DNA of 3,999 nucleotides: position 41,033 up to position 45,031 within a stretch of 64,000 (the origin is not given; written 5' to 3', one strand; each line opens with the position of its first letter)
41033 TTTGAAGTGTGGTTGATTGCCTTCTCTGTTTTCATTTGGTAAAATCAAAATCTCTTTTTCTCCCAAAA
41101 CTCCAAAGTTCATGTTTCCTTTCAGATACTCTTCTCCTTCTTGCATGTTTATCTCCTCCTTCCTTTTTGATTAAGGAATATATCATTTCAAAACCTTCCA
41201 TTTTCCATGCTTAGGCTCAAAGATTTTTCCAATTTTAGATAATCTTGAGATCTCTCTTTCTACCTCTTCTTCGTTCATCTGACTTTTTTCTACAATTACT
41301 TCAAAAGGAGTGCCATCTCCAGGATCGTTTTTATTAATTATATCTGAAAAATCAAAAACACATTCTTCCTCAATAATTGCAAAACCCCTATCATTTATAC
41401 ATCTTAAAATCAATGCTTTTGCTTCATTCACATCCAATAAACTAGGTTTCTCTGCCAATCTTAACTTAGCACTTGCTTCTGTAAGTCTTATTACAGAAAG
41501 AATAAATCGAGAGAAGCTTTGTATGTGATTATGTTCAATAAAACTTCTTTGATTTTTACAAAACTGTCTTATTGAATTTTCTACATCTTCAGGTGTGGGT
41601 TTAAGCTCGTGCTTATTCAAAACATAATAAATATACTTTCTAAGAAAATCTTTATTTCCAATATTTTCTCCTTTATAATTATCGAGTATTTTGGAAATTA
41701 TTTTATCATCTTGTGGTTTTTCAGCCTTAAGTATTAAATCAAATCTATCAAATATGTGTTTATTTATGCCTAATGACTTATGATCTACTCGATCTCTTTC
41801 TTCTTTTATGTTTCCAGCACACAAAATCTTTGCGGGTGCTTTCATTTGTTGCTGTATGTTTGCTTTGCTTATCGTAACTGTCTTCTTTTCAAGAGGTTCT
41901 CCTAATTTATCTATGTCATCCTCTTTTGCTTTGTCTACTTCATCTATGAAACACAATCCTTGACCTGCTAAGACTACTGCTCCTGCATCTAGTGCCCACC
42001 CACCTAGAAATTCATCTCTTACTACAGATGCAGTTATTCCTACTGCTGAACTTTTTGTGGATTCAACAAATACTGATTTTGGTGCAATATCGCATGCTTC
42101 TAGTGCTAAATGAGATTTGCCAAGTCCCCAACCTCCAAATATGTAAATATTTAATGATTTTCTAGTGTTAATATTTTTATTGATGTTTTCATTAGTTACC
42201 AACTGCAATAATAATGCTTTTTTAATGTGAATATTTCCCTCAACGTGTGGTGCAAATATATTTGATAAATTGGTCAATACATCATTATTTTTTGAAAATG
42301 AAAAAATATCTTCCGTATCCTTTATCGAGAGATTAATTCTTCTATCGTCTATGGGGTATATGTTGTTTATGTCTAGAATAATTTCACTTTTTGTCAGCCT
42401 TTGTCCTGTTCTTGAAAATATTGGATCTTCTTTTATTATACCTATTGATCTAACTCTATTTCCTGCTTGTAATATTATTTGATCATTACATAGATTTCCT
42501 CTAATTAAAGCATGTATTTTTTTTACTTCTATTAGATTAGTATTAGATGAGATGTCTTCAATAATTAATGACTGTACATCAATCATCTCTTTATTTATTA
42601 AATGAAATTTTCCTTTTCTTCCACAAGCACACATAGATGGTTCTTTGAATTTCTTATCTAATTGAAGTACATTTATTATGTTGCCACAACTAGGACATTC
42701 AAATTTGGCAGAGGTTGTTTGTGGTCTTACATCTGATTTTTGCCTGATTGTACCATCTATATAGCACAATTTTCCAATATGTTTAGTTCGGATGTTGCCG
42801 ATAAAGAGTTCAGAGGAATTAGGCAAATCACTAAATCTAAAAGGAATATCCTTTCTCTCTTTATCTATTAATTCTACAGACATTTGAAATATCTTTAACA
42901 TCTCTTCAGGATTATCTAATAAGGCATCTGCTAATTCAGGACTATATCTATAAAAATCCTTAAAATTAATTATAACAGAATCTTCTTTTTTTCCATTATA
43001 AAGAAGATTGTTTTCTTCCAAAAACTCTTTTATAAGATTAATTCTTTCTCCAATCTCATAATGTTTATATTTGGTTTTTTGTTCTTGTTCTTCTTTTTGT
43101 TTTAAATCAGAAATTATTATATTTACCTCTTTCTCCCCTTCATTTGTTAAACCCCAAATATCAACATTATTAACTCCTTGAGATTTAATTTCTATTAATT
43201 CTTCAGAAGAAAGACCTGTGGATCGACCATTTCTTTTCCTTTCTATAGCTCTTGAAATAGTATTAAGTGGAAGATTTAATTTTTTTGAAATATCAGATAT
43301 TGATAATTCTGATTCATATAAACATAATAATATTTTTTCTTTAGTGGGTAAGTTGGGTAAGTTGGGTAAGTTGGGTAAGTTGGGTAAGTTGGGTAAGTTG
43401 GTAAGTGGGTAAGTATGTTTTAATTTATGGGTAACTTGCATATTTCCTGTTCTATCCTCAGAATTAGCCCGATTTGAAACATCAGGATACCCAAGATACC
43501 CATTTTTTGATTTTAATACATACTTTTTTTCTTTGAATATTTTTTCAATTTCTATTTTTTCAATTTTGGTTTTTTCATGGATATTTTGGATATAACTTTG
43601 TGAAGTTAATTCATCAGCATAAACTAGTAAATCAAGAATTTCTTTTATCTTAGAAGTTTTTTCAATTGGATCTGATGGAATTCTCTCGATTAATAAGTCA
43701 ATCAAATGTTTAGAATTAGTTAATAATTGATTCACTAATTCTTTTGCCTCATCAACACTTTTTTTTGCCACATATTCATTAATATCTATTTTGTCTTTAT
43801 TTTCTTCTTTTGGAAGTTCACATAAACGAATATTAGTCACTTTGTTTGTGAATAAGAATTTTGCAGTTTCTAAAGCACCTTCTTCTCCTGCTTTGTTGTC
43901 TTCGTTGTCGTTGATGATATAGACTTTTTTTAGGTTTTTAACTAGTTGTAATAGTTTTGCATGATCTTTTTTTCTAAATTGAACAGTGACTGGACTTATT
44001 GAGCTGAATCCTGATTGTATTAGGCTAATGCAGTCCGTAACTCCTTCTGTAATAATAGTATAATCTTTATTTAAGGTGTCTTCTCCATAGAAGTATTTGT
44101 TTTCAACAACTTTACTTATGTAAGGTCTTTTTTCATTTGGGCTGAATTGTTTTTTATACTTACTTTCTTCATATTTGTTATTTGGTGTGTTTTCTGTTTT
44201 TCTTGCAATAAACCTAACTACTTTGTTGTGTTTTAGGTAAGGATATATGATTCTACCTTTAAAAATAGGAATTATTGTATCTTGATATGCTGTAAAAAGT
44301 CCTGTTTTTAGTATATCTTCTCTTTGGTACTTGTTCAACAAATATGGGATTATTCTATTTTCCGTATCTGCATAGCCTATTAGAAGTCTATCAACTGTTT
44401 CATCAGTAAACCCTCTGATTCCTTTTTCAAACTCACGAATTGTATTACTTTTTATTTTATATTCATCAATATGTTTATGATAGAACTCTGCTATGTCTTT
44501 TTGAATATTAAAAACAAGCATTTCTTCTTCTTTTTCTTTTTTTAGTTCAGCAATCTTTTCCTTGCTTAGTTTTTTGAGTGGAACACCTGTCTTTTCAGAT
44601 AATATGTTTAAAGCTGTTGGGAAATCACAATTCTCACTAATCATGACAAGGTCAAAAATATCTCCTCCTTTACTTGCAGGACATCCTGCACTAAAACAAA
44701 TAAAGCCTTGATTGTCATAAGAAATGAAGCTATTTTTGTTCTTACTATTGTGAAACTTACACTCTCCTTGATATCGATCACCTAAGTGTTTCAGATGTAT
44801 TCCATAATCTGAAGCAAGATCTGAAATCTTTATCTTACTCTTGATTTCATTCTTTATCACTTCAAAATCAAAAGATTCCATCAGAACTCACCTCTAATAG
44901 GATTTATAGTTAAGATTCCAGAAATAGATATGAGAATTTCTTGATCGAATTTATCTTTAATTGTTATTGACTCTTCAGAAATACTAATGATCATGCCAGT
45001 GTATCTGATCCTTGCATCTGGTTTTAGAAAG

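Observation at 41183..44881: Bacterial-style DnaG primase (zf-CHC2 + TOPRIM) fused to an archaeo-eukaryotic MCM helicase in one 1232-aa protein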

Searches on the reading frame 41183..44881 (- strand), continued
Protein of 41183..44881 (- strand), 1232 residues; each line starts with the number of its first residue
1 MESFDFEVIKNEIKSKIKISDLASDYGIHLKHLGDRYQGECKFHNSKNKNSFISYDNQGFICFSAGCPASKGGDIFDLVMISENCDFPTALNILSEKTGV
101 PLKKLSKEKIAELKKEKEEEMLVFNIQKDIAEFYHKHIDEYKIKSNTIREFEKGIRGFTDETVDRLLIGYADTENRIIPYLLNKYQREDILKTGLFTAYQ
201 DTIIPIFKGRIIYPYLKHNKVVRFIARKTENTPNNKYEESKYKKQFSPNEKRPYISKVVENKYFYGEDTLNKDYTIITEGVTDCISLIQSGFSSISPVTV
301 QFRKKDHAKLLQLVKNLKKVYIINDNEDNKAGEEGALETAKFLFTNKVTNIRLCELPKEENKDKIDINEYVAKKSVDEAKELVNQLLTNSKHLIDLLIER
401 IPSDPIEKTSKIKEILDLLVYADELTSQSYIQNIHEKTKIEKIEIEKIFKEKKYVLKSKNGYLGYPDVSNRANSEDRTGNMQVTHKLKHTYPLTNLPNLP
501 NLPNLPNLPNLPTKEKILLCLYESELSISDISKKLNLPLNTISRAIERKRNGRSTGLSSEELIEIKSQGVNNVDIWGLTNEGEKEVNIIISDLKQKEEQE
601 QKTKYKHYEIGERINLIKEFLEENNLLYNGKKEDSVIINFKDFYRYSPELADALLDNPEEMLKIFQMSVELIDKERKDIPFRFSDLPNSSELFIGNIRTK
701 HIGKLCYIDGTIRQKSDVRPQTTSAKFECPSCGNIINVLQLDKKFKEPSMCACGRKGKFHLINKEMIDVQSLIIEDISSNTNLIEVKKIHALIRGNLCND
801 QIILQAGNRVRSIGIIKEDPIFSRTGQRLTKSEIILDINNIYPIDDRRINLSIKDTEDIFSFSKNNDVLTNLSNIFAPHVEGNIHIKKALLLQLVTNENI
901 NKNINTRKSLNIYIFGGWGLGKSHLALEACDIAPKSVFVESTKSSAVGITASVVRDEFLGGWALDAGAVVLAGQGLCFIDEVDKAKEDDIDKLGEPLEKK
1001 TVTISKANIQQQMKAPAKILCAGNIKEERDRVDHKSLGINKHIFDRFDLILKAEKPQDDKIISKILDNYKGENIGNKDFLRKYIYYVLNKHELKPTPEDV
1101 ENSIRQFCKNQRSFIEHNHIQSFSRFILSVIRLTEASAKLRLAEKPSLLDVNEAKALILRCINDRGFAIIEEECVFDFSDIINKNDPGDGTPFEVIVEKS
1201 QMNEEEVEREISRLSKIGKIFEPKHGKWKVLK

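Call 45: find_encoding_contigs(protein=P0242, flank=8000, max_places=2)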
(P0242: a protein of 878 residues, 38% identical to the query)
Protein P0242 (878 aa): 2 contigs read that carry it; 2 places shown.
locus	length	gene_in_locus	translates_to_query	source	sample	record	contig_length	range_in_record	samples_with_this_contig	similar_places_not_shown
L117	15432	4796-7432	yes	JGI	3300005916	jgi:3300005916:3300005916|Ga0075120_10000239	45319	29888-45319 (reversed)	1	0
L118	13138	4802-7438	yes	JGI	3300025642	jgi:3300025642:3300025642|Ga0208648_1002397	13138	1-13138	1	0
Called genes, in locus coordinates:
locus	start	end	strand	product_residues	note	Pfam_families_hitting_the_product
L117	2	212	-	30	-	?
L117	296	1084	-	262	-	-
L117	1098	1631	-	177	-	-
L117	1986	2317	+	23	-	-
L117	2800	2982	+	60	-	-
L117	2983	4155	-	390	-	PF09925:DUF2157 (weak)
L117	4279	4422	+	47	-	PF01402:RHH_1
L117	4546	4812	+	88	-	-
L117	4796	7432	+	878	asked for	PF14551:MCM_N (weak), PF17207:MCM_OB, PF00493:MCM, PF07728:AAA_5, PF01078:Mg_chelatase, PF17855:MCM_lid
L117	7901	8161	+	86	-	-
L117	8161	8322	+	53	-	-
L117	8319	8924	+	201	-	-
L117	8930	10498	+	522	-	PF02195:ParB_N, PF17762:HTH_ParB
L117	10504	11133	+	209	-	-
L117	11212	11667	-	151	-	-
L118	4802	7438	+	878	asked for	PF14551:MCM_N (weak), PF17207:MCM_OB, PF00493:MCM, PF07728:AAA_5, PF01078:Mg_chelatase, PF17855:MCM_lid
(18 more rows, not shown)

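Call 46: find_encoding_contigs(protein=P0243, flank=8000, max_places=2)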
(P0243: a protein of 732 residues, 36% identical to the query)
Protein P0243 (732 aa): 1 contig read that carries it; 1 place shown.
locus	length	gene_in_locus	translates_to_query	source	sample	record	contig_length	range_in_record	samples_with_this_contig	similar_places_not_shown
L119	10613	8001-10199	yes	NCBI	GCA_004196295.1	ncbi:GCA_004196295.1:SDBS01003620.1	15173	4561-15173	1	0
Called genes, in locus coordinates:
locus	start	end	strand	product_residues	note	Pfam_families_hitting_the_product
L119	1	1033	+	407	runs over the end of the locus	PF00589:Phage_integrase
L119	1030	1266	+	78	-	-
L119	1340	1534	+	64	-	-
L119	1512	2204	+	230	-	-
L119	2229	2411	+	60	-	-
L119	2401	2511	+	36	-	-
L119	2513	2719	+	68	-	-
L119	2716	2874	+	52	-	-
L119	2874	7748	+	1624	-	-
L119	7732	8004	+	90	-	-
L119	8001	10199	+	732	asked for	PF14551:MCM_N, PF17207:MCM_OB, PF00493:MCM, PF01078:Mg_chelatase (faint), PF17855:MCM_lid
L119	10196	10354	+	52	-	-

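Call 51: find_encoding_contigs(protein=P0244, flank=6000, max_places=1)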
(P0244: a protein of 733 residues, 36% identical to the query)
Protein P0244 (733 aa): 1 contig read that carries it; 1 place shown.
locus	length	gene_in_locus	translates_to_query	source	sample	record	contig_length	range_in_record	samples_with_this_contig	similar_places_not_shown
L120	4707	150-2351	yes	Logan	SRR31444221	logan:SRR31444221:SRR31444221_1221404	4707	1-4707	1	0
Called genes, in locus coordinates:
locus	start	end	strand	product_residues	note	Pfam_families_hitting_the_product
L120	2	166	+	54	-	?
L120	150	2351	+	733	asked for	PF17207:MCM_OB, PF00493:MCM, PF01078:Mg_chelatase, PF17855:MCM_lid (weak)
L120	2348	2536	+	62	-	-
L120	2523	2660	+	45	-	-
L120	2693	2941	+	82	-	-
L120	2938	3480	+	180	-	-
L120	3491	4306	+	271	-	-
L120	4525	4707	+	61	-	?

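Call 52: find_encoding_contigs(protein=P0365, flank=6000, max_places=1)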
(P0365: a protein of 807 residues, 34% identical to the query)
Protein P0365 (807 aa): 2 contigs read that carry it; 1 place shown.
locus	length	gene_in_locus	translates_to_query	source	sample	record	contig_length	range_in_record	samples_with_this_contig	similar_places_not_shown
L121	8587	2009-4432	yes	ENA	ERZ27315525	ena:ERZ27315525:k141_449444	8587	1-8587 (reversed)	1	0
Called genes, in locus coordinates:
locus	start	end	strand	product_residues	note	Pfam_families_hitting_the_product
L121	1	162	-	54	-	?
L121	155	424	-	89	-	-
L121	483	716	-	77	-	-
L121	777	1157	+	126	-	-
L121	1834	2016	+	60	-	-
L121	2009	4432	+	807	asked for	PF17207:MCM_OB, PF00493:MCM, PF01078:Mg_chelatase (faint), PF17855:MCM_lid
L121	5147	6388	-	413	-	PF00589:Phage_integrase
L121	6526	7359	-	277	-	-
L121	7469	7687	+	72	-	PF04014:MazE_antitoxin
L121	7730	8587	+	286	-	?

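Call 53: find_encoding_contigs(protein=P0331, flank=6000, max_places=1)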
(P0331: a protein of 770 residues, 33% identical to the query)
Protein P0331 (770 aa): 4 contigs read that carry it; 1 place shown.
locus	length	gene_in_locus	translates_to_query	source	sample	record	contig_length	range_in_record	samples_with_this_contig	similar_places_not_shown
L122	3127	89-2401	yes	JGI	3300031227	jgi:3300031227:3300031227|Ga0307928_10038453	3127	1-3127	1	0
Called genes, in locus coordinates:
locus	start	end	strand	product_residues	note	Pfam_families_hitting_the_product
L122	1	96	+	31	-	?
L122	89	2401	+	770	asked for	PF07728:AAA_5 (faint), PF17207:MCM_OB, PF00493:MCM, PF17855:MCM_lid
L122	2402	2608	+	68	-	-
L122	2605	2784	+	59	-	-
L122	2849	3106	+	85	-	-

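Call 54: find_encoding_contigs(protein=P0317, flank=6000, max_places=1)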
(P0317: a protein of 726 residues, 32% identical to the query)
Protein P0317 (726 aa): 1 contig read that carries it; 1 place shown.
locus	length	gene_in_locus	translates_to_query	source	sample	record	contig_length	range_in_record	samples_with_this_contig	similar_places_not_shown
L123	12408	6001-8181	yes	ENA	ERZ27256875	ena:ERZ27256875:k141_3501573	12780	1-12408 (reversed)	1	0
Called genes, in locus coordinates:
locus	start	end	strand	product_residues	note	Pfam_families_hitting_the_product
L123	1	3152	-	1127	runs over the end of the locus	PF02384:N6_Mtase, PF07669:Eco57I, PF01420:Methylase_S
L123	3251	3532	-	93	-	-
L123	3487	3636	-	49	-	PF04014:MazE_antitoxin (weak)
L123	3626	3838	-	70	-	-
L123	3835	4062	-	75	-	-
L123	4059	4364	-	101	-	-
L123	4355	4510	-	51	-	-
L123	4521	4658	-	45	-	-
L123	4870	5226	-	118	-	-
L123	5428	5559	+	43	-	-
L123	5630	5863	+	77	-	-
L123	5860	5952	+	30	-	-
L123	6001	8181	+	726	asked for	PF17207:MCM_OB, PF00493:MCM, PF07728:AAA_5 (faint), PF01078:Mg_chelatase (weak), PF17855:MCM_lid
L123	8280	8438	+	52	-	-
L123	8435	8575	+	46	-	-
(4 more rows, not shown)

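Call 83: search_dna_similar(query=window:41183-44881:-, collection=phages, mode=protein, max_rows=15)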
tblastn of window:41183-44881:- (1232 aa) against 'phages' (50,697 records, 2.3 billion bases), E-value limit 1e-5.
Records with a match: 39; places in all: 39; records where one place covers at least 80% of the query: 0.
Best place of each record, by identity: <60% 39.
By first word of the organism name: Bacteriophage 17; Halorubrum 6; Haloarcula 4; Thermococcus 3; Methanocaldococcus 2; Haloferax 2; Enterococcus 2; Altiarchaeum 1; Haloarchaeal 1; Listeria 1.
By host as written in the record: - 21; Halorubrum sp. 4; Methanocaldococcus fervens 2; Thermococcus sp. 'Bio pl 0405IT2' 2; Haloarcula sinaiiensis 2; Haloferax sp. LR2-5 2; Natrinema thermotolerans A29 1; Halorubrum sp. BL36 1; and 4 more.
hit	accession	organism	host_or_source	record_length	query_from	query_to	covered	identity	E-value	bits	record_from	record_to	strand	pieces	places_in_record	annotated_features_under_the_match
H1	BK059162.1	Altiarchaeum virus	groundwater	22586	627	1163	44%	29.3%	3e-42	176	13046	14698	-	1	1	mini-chromosome maintainance protein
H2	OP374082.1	Haloarchaeal virus HJTV-4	Natrinema thermotolerans A29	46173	635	1227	48%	25.6%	4e-44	182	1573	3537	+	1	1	AAA family ATPase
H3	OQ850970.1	Halorubrum tailed virus BLv36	Halorubrum sp. BL36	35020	635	1228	48%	25.0%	1e-35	154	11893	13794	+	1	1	hypothetical protein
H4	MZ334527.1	Haloarcula tailed virus 3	Halorubrum sp.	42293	631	1230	49%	24.5%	4e-30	136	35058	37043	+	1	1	MCM helicase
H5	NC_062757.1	Haloarcula tailed virus 3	Halorubrum sp.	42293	631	1230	49%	24.5%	4e-30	136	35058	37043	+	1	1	DNA helicase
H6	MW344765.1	Halorubrum virus Humcor1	Halorubrum coriense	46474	635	1231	48%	24.0%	8e-33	145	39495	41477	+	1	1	mcm: minichromosome maintenance protein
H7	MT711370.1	Methanocaldococcus fervens tailed virus 1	Methanocaldococcus fervens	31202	649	1231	47%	24.6%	4e-23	113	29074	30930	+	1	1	hypothetical protein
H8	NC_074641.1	Methanocaldococcus fervens tailed virus 1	Methanocaldococcus fervens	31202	649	1231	47%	24.6%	4e-23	113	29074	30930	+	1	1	hypothetical protein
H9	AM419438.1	Halorubrum virus BJ1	hypersaline lake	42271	635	1144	41%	26.9%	1e-34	151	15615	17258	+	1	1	hypothetical protein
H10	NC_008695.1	Halorubrum virus BJ1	hypersaline lake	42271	635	1144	41%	26.9%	1e-34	151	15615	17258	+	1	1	DNA helicase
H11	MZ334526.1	Halorubrum tailed virus 29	Halorubrum sp.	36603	638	1230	48%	22.7%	5e-34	149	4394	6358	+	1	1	MCM helicase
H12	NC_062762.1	Halorubrum tailed virus 29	Halorubrum sp.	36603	638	1230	48%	22.7%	5e-34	149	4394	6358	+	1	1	DNA helicase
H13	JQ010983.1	Thermococcus prieurii virus 1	Thermococcus sp. 'Bio pl 0405IT2'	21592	659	1166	41%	23.6%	4e-17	94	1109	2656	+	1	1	C-terminal part of the MCM2-like helicase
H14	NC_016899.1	Thermococcus prieurii virus 1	Thermococcus sp. 'Bio pl 0405IT2'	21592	659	1166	41%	23.6%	4e-17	94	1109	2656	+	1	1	DNA helicase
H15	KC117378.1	Haloarcula sinaiiensis tailed virus 1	Haloarcula sinaiiensis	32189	635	1157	42%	22.6%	1e-28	132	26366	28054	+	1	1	45: MCM DNA helicase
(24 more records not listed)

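Call 84: search_dna_similar(query=window:41183-44881:-, collection=plasmids, mode=protein, max_rows=15)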
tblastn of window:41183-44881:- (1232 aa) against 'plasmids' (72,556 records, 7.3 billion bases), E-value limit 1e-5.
Records with a match: 55; places in all: 64; records where one place covers at least 80% of the query: 0.
Best place of each record, by identity: <60% 55.
By first word of the organism name: Halorussus 10; Haloarcula 6; Natrinema 3; Methanocaldococcus 3; Natronosalvus 2; Methanosphaera 2; Halococcus 2; Halorubrum 2; Halopiger 1; Methanomethylovorans 1; and 23 more.
By predicted mobility (MOB-suite, as given by PLSDB): non-mobilizable 55.
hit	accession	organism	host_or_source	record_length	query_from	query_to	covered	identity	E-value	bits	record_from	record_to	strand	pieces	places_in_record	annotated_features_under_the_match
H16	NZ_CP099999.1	Natronosalvus halobius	cell culture,sediment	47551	618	1226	49%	26.6%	2e-44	184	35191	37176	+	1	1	minichromosome maintenance protein MCM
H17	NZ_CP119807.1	Halorussus lipolyticus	cell culture,coastal saline-alkali land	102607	605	1223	50%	25.8%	3e-42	177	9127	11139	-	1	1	none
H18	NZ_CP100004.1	Halorussus vallis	cell culture,saline soil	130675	604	1226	51%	25.6%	5e-47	193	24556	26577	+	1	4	minichromosome maintenance protein MCM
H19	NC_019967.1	Natrinema pellirubrum DSM 15624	-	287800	604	1222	50%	25.8%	2e-44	185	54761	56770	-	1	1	minichromosome maintenance protein MCM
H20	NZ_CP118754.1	Methanosphaera sp. ISO3-F5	-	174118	632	1167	44%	29.3%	2e-45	188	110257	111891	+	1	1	minichromosome maintenance protein MCM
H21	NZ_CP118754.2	Methanosphaera sp. ISO3-F5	Ovis aries,Ovine rumen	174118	632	1167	44%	29.3%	3e-45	187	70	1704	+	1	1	minichromosome maintenance protein MCM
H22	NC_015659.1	Halopiger xanaduensis SH-6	sediment of Lake Shangmatala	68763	635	1223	48%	26.5%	2e-47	194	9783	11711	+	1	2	minichromosome maintenance protein MCM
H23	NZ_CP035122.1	Halorussus pelagicus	pure culture,salted brown alga Laminaria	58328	635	1223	48%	26.3%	8e-46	189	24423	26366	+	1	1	minichromosome maintenance protein MCM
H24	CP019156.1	Haloarcula taiwanensis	single cell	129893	631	1221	48%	26.2%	3e-41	174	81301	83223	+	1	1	ATP-dependent DNA helicase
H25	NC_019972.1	Methanomethylovorans hollandica DSM 15978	-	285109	626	1144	42%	29.7%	3e-45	187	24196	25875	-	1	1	minichromosome maintenance protein MCM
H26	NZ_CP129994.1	Salinibaculum sp. KK48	cell culture,sediment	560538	628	1230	49%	25.3%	5e-37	160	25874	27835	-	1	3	minichromosome maintenance protein MCM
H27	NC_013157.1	Methanocaldococcus fervens AG86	-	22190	632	1231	49%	25.4%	2e-30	139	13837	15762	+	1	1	minichromosome maintenance protein MCM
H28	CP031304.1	Natrinema thermotolerans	Cell culture,Korean salt-fermented food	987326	635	1227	48%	25.6%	1e-43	182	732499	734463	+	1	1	AAA family ATPase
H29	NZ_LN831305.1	Halobacterium hubeiense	-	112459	605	1223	50%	24.3%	1e-38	166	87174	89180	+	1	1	minichromosome maintenance protein MCM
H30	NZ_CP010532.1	Haloarcula sp. CBA1115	monoisolate,Solar salt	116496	631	1221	48%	25.4%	1e-39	169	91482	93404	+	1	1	minichromosome maintenance protein MCM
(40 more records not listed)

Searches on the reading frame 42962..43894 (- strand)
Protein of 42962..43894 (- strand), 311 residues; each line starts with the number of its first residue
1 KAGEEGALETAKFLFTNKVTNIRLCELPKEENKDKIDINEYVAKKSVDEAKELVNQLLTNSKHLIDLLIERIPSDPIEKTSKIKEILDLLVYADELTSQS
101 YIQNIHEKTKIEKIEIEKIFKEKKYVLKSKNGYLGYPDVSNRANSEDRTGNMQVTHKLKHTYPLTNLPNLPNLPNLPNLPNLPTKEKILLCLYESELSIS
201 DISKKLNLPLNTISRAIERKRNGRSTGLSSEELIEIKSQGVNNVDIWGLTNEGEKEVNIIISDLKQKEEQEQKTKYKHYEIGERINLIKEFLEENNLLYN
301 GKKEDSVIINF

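Call 87: find_homologous_proteins(query=window:42962-43894:-, max_evalue=0.001)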
Query seq(311 aa): 8000 candidates shared short words with the query, none scored E <= 0.001.
